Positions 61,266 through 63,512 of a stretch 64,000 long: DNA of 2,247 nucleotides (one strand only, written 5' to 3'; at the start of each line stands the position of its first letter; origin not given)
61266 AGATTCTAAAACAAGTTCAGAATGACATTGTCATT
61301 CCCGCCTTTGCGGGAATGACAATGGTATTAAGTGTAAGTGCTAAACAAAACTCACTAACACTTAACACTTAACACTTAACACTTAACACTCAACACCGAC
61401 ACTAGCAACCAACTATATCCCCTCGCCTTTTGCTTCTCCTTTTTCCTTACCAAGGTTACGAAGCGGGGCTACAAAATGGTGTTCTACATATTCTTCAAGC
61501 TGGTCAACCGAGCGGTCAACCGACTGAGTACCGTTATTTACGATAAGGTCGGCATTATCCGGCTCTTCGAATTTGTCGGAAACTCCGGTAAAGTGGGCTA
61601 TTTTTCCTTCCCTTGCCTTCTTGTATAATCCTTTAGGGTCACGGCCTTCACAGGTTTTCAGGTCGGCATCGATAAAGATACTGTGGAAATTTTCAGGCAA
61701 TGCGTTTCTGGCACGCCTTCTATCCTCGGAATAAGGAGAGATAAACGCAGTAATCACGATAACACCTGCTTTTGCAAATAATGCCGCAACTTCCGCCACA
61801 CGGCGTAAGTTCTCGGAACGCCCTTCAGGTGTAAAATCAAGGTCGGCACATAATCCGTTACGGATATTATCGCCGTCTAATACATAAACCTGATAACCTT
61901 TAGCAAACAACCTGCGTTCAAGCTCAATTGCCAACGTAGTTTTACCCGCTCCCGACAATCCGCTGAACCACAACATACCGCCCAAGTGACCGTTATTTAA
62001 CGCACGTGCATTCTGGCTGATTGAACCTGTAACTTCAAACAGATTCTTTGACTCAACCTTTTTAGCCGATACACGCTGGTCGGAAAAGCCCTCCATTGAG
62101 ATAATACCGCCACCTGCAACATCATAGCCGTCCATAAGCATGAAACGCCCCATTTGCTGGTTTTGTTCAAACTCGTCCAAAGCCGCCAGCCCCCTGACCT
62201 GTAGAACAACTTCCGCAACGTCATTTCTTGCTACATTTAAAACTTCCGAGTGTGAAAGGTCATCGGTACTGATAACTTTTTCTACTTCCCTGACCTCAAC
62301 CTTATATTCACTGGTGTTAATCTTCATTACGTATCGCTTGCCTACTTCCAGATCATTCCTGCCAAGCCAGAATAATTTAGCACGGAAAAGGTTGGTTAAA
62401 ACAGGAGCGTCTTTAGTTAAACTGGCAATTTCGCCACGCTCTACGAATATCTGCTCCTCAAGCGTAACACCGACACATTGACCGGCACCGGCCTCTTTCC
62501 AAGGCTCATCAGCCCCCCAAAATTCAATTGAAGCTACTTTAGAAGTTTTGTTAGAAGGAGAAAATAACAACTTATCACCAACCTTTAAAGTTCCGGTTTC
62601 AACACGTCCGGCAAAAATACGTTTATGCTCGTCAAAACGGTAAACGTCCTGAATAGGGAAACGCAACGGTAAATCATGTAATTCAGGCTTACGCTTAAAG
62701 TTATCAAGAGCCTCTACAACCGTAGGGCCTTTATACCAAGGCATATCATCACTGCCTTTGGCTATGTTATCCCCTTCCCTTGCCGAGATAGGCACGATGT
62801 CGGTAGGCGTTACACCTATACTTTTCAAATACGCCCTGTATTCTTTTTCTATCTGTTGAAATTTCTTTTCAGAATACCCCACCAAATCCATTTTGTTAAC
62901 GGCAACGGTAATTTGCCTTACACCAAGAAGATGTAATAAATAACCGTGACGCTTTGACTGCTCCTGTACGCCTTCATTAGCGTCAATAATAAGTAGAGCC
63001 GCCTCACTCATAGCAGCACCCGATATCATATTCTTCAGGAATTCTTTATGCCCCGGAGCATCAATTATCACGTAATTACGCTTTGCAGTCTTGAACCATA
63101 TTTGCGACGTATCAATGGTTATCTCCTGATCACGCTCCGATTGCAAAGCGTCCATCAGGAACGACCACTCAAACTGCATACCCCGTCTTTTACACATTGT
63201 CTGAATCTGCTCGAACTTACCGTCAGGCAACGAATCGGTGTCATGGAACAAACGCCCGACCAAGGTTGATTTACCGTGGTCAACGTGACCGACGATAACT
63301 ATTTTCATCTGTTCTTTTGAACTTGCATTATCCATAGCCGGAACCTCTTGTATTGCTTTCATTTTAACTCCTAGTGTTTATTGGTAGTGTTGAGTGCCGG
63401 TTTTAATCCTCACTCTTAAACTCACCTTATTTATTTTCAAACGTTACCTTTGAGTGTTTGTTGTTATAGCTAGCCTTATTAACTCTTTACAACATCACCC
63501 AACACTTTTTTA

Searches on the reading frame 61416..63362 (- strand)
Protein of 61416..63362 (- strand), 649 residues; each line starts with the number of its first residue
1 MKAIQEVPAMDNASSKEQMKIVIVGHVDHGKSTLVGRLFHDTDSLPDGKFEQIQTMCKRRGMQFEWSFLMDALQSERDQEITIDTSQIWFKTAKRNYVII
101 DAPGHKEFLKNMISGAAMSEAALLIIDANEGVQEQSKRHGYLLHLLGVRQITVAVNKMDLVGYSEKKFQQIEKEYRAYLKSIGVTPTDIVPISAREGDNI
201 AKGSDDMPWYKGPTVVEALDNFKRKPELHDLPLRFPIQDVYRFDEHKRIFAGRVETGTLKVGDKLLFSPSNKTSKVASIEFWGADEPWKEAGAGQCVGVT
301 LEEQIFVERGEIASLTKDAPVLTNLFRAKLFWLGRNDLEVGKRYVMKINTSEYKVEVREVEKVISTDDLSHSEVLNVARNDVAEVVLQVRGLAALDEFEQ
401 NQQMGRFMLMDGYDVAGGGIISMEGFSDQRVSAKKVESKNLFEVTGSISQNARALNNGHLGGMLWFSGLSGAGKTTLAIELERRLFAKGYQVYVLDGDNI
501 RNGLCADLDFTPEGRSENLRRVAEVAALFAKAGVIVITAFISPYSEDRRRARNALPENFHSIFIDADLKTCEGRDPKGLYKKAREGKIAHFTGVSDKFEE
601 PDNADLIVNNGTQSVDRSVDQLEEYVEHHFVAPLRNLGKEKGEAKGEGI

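Call 75: search_protein_families(library=pfam, max_evalue=0.00001, proteins=[window:61416-63362:-])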
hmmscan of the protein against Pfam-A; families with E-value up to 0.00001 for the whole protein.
window:61416-63362:- (649 aa): 6 families
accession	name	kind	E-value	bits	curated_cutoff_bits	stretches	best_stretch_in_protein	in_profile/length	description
PF01583.26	APS_kinase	-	4.3e-61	205.8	21.1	1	462-609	3-152/152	Adenylylsulphate kinase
PF00009.33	GTP_EFTU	-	2.1e-45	155.1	26.5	1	17-221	2-184/188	Elongation factor Tu GTP binding domain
PF22594.2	GTP-eEF1A_C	-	1.9e-15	57.5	27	1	326-421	2-100/101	GTP-eEF1A C-terminal domain-like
PF13671.12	AAA_33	-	4.7e-07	30.7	27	1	463-575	1-115/143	AAA domain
PF03144.31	GTP_EFTU_D2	-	5e-07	30.5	30.3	1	251-311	5-70/73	Elongation factor Tu domain 2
PF13238.12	AAA_18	-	3.2e-06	28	29.4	0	467-570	4-103/128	AAA domain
